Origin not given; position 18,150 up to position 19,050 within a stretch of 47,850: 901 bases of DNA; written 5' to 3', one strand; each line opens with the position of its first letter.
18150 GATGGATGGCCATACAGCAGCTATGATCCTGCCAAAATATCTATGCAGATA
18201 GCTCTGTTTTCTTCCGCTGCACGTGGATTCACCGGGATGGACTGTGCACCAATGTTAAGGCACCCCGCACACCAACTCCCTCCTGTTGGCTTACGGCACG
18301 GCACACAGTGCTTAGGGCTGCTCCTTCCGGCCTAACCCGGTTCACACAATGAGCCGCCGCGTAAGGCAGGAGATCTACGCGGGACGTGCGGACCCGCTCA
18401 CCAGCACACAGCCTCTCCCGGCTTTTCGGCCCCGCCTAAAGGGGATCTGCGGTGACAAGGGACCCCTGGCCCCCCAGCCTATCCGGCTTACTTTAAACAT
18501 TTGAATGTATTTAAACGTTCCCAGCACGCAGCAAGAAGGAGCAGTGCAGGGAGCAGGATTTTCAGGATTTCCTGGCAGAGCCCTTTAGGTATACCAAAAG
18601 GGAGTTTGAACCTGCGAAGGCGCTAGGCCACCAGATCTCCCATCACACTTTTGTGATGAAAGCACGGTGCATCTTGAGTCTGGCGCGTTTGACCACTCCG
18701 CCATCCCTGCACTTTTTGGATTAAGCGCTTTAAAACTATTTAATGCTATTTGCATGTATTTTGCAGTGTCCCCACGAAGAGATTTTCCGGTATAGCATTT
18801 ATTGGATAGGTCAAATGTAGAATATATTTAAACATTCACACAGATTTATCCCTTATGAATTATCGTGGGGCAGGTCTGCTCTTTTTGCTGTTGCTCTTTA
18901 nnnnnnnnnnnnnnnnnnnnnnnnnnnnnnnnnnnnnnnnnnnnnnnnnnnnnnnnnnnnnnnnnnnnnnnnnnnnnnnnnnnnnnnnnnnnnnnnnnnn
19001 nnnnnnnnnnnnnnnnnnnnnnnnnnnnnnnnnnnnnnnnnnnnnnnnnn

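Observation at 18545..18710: tRNA-Leu(CAA) interrupted by two introns, one inside the T-loop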

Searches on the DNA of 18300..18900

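Call 5: search_rna_families(source=window, start=18300, end=18900, threshold=evalue, max_evalue=10, show_alignments=4)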
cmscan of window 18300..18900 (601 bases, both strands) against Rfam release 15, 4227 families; matches with E-value up to 10: 5.
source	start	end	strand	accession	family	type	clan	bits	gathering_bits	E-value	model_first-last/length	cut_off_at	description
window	18300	18489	-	RF01857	Archaea_SRP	Gene;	CL00003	62.9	96.5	9.4e-14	1-235/317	3'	Archaeal signal recognition particle RNA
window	18596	18710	-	RF00005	tRNA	Gene; tRNA;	CL00001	16.2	29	1.9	1-71/71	no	tRNA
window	18468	18541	-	RF01943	mir-999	Gene; miRNA;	-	16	58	1.7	1-84/84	no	mir-999 microRNA precursor family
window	18573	18598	+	RF02448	SpR20_sRNA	Gene; sRNA;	-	13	45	6.4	1-45/45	no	Streptococcus sRNA SpR20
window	18374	18434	-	RF00525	Flavivirus_DB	Cis-reg;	-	13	41.5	8.5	1-72/72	no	Flavivirus DB element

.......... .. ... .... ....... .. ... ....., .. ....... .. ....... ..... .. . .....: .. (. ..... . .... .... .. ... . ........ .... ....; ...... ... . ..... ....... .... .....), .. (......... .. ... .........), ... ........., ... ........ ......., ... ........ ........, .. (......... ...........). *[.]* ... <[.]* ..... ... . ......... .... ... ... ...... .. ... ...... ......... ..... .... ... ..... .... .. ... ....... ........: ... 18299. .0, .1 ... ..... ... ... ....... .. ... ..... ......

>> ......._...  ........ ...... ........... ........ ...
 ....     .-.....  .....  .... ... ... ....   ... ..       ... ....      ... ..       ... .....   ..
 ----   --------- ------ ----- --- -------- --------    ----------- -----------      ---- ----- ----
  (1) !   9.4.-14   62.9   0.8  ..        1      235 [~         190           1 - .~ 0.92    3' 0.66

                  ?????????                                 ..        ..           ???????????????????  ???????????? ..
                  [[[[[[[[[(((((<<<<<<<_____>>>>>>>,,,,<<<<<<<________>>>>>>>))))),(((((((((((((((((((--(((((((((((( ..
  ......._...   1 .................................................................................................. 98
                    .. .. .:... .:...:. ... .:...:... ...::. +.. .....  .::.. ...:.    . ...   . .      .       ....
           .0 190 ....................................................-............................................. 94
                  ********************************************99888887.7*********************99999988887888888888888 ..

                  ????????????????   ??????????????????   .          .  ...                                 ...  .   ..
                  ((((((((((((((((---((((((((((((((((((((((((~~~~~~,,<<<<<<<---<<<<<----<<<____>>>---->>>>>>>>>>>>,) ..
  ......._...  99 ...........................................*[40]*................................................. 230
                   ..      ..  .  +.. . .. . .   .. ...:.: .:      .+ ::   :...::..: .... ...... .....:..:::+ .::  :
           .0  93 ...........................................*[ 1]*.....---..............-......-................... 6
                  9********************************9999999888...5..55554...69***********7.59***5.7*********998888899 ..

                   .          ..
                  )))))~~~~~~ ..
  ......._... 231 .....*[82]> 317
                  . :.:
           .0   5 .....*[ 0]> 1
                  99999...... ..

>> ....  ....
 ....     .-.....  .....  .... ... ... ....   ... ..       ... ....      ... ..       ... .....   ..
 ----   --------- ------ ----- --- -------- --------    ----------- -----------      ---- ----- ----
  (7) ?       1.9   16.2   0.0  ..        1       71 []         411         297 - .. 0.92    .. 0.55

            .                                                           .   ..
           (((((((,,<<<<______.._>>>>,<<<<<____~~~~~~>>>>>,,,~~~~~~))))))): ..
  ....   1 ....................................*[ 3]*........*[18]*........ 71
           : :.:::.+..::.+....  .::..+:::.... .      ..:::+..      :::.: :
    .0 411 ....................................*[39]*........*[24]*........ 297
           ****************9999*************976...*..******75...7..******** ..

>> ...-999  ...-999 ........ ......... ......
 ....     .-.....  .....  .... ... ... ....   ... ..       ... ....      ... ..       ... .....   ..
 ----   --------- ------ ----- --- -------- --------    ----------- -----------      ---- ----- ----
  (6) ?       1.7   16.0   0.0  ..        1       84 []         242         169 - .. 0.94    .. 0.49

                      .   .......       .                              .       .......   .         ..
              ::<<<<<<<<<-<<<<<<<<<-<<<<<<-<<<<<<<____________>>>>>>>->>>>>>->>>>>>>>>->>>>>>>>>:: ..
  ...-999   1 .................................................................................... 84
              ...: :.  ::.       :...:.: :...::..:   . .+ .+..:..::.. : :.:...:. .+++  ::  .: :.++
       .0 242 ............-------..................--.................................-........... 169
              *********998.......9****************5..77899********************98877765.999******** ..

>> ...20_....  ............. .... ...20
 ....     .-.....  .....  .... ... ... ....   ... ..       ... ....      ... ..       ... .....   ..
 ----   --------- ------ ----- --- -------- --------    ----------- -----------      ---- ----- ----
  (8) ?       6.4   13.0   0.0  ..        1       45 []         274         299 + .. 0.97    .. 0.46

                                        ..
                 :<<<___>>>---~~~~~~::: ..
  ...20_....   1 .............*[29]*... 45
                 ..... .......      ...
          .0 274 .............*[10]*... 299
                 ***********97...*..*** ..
